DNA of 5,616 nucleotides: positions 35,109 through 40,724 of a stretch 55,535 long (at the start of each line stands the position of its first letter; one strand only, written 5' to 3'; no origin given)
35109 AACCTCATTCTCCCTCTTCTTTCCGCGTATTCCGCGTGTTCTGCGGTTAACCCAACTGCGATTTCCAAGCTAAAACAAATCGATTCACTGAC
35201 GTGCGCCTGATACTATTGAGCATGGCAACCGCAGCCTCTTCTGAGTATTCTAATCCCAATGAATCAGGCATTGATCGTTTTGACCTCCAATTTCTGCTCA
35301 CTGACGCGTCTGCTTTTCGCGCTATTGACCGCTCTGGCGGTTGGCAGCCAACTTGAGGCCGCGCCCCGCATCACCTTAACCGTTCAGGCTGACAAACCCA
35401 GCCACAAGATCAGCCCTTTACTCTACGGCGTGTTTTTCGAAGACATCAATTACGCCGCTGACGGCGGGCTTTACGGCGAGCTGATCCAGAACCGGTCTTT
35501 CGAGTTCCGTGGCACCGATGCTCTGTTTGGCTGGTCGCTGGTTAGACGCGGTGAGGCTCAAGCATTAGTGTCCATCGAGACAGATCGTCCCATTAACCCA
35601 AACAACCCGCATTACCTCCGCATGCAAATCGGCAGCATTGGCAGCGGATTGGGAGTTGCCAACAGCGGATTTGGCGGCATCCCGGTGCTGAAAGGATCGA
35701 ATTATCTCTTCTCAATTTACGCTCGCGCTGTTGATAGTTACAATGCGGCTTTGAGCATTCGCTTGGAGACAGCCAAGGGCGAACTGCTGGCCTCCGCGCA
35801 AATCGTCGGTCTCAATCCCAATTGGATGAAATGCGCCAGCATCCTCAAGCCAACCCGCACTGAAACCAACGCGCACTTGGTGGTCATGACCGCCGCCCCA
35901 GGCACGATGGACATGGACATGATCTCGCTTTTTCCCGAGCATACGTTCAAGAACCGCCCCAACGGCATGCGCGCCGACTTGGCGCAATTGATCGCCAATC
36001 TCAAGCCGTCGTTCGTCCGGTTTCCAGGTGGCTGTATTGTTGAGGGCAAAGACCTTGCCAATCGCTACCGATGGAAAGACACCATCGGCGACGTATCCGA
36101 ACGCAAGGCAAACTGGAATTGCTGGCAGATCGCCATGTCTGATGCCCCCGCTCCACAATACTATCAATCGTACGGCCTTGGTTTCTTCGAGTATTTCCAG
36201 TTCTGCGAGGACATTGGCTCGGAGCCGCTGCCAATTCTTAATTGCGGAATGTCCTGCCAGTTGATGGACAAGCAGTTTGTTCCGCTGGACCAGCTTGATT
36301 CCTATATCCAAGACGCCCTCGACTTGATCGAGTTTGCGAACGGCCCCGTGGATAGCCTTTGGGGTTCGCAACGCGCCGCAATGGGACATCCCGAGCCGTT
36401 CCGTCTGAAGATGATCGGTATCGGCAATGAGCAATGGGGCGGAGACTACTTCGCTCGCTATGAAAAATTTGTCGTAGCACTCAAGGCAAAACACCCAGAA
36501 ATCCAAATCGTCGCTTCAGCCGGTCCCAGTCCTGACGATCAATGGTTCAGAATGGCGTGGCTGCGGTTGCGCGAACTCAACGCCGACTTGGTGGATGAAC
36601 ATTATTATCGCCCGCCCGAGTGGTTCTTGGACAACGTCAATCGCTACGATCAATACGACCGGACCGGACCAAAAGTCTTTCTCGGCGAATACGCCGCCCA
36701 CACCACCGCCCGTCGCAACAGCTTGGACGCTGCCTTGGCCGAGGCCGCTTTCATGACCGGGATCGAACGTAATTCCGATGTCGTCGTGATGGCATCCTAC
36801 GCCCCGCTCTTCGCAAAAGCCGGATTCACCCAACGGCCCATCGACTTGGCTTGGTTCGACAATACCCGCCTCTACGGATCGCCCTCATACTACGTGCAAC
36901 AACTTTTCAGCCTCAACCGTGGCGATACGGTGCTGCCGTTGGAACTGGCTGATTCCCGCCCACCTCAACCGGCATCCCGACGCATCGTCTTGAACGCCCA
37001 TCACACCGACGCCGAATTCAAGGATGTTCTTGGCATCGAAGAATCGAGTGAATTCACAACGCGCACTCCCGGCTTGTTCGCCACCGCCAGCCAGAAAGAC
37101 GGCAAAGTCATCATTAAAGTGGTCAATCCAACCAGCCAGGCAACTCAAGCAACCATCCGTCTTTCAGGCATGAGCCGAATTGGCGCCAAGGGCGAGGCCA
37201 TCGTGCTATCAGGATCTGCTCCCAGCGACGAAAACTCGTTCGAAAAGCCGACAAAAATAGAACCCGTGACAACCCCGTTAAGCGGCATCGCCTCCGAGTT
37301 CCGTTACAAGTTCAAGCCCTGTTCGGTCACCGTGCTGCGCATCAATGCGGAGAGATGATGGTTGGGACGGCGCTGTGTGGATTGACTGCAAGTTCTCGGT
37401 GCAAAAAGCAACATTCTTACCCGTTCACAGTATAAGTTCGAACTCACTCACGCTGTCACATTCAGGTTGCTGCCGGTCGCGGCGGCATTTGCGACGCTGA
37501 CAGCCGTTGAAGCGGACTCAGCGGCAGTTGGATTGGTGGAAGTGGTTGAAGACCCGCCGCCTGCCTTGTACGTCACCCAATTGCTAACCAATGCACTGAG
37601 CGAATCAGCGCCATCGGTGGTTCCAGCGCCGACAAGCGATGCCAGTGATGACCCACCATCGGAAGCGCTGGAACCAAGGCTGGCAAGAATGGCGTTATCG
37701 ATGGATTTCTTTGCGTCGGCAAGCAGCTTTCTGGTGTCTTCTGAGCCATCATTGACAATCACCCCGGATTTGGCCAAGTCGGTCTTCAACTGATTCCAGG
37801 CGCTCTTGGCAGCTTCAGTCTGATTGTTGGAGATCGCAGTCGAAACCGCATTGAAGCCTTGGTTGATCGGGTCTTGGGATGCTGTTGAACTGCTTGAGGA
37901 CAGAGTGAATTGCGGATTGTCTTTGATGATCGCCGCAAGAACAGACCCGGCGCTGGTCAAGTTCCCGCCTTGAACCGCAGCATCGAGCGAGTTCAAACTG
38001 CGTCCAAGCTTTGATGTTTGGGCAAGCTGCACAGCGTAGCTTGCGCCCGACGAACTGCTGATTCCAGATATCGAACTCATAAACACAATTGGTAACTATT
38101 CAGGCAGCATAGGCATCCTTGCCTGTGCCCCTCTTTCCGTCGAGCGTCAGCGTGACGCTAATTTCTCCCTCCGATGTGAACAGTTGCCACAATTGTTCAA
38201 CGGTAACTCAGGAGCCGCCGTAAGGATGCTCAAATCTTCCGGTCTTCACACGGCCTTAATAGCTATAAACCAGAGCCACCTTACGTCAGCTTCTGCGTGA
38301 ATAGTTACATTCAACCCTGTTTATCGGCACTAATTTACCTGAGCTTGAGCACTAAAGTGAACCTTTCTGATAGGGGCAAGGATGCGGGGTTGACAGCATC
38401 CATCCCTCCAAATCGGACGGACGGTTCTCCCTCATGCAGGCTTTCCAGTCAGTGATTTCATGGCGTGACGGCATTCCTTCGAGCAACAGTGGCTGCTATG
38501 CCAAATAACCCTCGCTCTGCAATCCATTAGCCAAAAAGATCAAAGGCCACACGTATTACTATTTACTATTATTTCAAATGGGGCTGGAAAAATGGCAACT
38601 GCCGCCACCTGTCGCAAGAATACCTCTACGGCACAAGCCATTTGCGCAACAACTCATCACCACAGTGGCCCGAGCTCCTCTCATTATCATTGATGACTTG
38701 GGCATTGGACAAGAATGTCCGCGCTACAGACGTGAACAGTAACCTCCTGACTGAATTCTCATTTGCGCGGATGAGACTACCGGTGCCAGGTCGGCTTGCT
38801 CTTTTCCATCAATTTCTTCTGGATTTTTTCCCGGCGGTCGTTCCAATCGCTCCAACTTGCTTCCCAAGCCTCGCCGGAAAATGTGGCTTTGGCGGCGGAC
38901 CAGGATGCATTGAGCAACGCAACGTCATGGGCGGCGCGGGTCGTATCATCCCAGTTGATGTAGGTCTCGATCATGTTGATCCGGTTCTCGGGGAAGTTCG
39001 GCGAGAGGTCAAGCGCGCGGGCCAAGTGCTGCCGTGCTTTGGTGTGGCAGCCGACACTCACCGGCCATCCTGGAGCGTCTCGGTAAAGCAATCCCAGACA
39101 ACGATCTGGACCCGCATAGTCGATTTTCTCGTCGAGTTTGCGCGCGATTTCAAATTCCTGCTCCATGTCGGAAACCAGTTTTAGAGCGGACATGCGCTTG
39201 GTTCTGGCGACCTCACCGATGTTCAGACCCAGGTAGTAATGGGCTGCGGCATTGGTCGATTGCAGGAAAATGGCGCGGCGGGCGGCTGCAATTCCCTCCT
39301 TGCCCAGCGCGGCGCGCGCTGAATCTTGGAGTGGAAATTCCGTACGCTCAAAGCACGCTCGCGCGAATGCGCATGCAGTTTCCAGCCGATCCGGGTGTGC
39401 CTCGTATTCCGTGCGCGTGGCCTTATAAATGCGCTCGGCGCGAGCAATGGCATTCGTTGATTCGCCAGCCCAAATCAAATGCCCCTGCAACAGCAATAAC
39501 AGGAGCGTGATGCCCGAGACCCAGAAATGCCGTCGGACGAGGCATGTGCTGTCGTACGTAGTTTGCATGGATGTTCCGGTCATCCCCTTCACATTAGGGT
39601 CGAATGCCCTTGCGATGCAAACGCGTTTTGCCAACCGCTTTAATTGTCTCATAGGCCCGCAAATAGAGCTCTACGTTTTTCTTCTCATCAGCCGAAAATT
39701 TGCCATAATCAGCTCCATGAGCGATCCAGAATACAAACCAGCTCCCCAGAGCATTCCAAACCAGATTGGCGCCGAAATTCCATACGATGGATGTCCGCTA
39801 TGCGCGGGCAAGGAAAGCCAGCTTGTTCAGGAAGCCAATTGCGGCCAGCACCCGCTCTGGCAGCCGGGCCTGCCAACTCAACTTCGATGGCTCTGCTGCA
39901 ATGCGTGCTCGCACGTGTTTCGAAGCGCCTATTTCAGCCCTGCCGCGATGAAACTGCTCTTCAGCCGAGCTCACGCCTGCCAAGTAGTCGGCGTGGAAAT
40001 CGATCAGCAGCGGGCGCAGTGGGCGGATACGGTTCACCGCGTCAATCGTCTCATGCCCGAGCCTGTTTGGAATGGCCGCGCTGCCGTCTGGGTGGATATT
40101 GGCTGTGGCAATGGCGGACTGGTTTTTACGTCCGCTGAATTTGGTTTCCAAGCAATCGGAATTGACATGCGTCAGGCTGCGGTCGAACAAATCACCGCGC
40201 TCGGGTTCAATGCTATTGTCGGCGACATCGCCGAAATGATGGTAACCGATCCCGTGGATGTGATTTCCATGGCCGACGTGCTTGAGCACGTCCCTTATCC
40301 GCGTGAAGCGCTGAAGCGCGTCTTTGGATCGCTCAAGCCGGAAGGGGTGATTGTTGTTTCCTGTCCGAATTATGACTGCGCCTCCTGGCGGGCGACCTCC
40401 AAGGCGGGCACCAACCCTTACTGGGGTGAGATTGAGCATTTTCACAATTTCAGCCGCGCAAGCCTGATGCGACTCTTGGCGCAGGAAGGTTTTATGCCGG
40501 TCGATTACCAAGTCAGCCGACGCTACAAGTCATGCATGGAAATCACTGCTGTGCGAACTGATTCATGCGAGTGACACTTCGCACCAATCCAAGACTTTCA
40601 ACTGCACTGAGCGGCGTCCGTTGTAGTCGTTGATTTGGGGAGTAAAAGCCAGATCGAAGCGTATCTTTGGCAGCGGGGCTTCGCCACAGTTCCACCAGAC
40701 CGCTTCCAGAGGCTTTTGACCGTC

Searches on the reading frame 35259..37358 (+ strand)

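Call 81: search_protein_families(library=pfam, proteins=[window:35259-37358:+], max_evalue=0.00001)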
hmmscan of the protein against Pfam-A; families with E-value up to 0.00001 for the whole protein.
window:35259-37358:+ (699 aa): 2 families
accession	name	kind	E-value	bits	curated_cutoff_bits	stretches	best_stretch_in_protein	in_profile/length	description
PF22848.2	ASD1_dom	-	5.2e-62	210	22.2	1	243-479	1-239/239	Alpha-L-arabinofuranosidase 1 domain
PF06964.18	Alpha-L-AF_C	-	4.7e-34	118.4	27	1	476-689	1-165/165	Alpha-L-arabinofuranosidase C-terminal domain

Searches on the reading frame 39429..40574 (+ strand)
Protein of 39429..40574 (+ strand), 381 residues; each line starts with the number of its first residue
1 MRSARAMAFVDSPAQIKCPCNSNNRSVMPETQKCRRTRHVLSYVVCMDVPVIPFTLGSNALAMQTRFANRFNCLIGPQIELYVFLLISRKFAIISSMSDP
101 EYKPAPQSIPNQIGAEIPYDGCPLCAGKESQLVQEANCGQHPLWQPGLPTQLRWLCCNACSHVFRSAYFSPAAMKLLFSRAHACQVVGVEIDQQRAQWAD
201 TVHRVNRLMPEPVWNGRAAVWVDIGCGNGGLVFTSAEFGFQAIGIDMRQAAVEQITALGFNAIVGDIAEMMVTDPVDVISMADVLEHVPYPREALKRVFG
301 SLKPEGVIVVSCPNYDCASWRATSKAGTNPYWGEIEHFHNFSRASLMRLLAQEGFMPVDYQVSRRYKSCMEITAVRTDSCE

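Call 81: search_protein_families(library=pfam, proteins=[window:39429-40574:+], max_evalue=0.00001)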
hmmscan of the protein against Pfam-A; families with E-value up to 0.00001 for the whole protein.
window:39429-40574:+ (381 aa): 6 families
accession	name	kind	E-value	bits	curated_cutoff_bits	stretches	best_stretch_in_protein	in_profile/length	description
PF13489.12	Methyltransf_23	-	2.9e-21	76.3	27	1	196-356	7-160/164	Methyltransferase domain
PF08241.18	Methyltransf_11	-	1.1e-13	52.1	21.2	1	222-310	1-95/95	Methyltransferase domain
PF13847.12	Methyltransf_31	-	4.8e-13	49.5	27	1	221-314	7-113/145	Methyltransferase domain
PF08242.18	Methyltransf_12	-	4.6e-11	43.7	30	1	222-308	1-98/98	Methyltransferase domain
PF13649.12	Methyltransf_25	-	2.2e-10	41.5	27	1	222-306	2-97/97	Methyltransferase domain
PF07021.18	MetW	-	6.7e-06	26.3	21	0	222-317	18-114/193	Methionine biosynthesis protein MetW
